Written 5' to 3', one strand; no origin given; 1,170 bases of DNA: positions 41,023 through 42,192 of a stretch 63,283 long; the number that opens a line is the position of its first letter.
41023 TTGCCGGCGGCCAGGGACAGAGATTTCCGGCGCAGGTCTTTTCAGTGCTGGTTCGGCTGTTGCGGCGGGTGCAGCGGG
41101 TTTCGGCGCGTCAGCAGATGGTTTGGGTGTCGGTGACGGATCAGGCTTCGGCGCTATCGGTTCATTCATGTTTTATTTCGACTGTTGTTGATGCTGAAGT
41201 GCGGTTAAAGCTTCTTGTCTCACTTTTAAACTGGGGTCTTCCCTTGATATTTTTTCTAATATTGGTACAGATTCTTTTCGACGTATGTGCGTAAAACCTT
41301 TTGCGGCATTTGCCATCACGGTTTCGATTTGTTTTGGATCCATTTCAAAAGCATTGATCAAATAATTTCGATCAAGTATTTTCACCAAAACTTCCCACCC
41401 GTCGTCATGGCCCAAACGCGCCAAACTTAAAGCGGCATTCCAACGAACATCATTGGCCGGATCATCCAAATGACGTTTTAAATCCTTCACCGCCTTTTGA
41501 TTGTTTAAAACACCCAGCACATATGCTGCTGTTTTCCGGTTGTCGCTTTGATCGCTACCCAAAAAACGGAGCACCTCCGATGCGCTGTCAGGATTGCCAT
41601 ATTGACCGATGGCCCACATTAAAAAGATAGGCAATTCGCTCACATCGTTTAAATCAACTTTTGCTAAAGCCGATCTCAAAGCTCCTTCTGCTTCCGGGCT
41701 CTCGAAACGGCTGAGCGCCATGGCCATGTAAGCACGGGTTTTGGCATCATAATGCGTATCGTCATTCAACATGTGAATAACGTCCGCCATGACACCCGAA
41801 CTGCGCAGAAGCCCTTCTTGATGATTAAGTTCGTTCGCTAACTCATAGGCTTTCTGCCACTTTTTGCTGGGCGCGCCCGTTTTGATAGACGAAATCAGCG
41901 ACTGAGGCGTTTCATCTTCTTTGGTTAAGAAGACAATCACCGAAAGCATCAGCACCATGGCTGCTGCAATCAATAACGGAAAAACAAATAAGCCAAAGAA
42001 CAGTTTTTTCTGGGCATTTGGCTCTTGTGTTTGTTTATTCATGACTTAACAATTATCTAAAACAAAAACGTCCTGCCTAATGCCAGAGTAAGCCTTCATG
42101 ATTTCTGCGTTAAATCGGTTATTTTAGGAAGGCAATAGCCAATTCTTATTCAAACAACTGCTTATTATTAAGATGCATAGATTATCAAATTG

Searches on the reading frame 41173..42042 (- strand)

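Call 11: search_protein_families(library=pfam, proteins=[window:41173-42042:-], max_evalue=0.001)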
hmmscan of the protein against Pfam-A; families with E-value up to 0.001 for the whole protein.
window:41173-42042:- (289 aa): 5 families
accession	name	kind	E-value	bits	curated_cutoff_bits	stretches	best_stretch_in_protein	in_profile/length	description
PF13646.12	HEAT_2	-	8.5e-28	96.9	27.7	3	141-208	20-88/88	HEAT repeats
PF03130.22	HEAT_PBS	-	1.8e-09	37.6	20.9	0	199-224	1-26/27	PBS lyase HEAT-like repeat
PF02985.28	HEAT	-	2.5e-06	27.6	23.5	0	189-210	6-27/31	HEAT repeat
PF13513.12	HEAT_EZ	-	0.0003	21.7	27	0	169-210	4-55/55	HEAT-like repeat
PF12717.13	Cnd1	-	0.00089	19.8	26.4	0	183-263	21-95/162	non-SMC mitotic condensation complex subunit 1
